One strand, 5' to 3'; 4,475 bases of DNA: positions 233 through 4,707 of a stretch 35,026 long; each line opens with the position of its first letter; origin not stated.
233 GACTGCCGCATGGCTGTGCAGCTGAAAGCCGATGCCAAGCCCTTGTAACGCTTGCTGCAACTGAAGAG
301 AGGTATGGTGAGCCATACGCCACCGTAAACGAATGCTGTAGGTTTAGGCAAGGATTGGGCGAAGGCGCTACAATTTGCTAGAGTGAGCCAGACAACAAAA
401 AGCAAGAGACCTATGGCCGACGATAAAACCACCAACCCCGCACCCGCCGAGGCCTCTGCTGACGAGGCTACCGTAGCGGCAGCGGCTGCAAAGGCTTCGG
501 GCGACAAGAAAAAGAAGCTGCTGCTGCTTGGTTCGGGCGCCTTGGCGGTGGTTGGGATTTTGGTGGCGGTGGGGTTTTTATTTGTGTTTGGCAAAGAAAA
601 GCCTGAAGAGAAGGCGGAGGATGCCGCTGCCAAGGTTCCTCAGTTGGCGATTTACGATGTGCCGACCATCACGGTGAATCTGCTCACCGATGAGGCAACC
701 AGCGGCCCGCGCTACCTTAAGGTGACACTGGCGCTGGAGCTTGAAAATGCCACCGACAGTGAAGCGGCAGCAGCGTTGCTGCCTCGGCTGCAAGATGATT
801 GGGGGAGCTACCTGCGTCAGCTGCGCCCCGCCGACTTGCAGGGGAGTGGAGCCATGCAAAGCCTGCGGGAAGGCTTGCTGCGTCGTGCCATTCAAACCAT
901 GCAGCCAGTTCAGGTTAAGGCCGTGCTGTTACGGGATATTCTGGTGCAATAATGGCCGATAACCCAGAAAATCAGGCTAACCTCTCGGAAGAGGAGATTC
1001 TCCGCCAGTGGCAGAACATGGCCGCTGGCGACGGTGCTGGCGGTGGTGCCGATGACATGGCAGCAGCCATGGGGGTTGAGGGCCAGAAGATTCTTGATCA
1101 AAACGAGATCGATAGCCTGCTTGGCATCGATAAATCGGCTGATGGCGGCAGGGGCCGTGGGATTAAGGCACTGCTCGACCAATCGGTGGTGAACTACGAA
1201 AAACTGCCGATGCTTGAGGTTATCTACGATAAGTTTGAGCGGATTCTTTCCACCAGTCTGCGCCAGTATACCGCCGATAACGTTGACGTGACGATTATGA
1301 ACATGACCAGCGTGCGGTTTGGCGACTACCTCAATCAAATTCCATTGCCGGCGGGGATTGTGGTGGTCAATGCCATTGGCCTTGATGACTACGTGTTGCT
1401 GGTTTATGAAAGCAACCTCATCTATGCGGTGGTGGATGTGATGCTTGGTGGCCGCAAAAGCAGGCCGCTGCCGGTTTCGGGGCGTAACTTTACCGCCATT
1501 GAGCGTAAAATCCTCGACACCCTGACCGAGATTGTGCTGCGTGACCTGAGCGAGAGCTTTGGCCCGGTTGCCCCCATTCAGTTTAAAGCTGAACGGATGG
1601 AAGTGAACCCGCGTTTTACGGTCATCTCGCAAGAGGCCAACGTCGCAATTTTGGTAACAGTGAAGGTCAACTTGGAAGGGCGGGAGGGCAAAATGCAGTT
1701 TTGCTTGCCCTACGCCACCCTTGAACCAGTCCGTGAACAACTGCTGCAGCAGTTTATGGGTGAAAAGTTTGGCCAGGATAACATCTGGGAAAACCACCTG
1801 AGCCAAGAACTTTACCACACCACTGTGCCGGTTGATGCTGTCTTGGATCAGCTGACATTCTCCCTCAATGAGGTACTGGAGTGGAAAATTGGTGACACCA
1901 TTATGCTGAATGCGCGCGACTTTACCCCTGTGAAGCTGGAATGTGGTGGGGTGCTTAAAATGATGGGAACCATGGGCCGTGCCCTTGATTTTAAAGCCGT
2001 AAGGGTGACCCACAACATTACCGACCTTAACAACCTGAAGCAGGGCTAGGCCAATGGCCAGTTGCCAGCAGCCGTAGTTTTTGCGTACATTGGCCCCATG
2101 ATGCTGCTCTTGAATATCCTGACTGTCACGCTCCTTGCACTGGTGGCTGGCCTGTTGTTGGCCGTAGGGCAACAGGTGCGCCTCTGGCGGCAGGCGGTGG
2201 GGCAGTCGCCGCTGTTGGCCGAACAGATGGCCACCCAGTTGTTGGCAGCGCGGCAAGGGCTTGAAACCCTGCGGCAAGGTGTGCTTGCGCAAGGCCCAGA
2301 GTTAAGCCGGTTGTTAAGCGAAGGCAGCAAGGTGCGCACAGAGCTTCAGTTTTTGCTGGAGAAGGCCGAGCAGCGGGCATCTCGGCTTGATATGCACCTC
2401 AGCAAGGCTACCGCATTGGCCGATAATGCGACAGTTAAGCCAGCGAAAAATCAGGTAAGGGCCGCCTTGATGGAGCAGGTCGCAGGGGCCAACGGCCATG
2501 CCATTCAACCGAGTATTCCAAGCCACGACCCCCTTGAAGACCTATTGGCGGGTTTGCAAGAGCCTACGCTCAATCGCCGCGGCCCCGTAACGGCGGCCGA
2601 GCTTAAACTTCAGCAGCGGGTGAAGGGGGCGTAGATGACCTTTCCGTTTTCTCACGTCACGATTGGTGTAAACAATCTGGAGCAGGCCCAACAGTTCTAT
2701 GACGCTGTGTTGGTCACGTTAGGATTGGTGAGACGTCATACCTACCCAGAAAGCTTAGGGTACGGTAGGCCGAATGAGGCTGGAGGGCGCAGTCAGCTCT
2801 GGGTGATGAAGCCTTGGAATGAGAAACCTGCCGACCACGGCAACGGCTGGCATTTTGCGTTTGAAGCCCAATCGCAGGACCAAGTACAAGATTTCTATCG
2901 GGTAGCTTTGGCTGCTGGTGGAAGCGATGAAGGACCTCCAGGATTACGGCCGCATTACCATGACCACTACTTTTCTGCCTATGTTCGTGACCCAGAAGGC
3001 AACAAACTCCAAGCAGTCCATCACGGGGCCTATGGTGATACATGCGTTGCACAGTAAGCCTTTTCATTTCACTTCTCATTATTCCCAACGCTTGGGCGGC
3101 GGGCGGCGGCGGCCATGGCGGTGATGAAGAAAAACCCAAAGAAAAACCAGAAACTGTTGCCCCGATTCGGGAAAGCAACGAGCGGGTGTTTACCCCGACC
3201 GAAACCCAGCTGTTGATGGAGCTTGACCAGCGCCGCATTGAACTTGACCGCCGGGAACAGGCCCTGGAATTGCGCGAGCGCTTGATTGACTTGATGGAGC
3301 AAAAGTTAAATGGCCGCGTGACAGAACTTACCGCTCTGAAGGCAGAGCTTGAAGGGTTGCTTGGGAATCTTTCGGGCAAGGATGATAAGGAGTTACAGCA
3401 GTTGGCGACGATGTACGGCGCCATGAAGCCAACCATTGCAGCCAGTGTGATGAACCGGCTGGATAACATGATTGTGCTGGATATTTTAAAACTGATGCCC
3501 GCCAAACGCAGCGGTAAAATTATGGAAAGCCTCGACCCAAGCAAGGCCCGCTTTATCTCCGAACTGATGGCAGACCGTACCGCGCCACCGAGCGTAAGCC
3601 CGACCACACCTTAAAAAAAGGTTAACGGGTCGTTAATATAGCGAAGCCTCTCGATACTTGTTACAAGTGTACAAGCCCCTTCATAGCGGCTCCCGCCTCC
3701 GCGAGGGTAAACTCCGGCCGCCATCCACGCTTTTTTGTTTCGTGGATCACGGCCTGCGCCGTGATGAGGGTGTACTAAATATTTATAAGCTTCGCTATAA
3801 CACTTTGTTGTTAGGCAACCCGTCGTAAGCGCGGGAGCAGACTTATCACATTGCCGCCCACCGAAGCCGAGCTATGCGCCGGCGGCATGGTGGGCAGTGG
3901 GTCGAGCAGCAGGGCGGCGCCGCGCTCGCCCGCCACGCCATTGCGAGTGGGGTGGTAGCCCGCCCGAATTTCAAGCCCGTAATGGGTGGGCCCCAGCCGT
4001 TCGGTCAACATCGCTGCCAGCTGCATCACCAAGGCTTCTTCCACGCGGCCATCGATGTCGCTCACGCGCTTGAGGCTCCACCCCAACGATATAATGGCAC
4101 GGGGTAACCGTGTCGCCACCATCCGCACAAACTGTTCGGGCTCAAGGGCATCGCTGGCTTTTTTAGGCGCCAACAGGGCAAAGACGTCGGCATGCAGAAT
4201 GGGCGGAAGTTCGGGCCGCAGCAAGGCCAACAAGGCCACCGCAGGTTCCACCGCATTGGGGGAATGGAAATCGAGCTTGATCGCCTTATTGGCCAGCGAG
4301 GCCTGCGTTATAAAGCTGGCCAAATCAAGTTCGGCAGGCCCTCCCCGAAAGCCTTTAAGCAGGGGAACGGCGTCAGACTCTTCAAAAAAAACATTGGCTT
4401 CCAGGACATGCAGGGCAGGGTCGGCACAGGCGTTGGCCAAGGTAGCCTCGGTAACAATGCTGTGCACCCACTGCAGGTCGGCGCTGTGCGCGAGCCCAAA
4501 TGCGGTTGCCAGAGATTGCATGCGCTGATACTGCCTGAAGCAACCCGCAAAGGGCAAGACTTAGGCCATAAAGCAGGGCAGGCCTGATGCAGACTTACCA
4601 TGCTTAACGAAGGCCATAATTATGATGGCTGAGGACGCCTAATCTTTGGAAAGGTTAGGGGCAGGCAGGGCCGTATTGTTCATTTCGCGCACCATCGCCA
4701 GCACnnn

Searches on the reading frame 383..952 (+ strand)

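Call 9: search_protein_families(library=pfam, proteins=[window:383-952:+], max_evalue=0.001)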
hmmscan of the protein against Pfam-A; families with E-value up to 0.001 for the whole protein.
window:383-952:+ (189 aa): 1 family
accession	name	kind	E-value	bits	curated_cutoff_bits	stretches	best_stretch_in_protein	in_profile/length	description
PF03748.19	FliL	-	6e-15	56.1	24.6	1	91-189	2-103/103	Flagellar basal body-associated protein FliL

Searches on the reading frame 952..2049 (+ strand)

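Call 9: search_protein_families(library=pfam, proteins=[window:952-2049:+], max_evalue=0.001)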
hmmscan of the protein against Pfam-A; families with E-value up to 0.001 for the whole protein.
window:952-2049:+ (365 aa): 2 families
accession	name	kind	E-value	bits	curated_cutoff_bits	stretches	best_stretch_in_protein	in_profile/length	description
PF02154.20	FliM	-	6.4e-52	176.7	27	1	77-264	6-192/192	Flagellar motor switch protein FliM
PF01052.25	FliMN_C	-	1.6e-15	57.3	23.8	1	285-356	1-72/73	Type III flagellar switch regulator (C-ring) FliN C-term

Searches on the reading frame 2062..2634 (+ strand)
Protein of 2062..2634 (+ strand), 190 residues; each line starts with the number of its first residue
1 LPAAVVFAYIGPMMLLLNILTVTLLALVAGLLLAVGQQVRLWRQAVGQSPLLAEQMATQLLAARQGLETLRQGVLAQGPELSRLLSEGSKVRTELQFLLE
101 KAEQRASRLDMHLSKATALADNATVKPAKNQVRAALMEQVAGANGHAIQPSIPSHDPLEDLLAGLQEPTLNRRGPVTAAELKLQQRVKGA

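Call 9: search_protein_families(library=pfam, proteins=[window:2062-2634:+], max_evalue=0.001)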
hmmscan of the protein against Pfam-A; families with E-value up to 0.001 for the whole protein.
window:2062-2634:+ (190 aa): 1 family
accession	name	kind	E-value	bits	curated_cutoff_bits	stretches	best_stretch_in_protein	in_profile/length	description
PF20072.4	DUF6468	-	2.2e-05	25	26.9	1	53-113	12-72/76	Domain of unknown function (DUF6468)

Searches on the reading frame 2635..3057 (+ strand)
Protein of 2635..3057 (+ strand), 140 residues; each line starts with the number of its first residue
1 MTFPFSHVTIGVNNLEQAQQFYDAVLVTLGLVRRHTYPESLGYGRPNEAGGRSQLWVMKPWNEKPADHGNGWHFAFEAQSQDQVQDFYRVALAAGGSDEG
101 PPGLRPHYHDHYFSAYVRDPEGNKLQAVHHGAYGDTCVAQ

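Call 9: search_protein_families(library=pfam, proteins=[window:2635-3057:+], max_evalue=0.001)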
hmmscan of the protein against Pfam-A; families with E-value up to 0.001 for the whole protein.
window:2635-3057:+ (140 aa): 2 families
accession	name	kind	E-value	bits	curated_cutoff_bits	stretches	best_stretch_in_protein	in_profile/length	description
PF00903.31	Glyoxalase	-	3.5e-12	47.2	20.6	1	6-126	3-120/121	Glyoxalase/Bleomycin resistance protein/Dioxygenase superfamily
PF18029.7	Glyoxalase_6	-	0.0001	23.4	23.6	1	8-126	2-104/106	Glyoxalase-like domain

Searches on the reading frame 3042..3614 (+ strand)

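Call 9: search_protein_families(library=pfam, proteins=[window:3042-3614:+], max_evalue=0.001)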
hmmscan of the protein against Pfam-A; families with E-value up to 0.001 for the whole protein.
window:3042-3614:+ (190 aa): 1 family
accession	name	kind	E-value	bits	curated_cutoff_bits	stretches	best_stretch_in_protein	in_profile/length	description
PF03448.22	MgtE_N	-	0.00089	20.2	25.9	0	123-176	44-97/102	MgtE intracellular N domain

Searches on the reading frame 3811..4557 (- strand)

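Call 9: search_protein_families(library=pfam, proteins=[window:3811-4557:-], max_evalue=0.001)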
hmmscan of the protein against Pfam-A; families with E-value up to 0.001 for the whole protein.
window:3811-4557:- (248 aa): 1 family
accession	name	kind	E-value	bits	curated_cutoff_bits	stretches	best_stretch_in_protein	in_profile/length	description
PF10223.15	Menorin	-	2.8e-18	66.7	25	1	27-186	4-173/242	Menorin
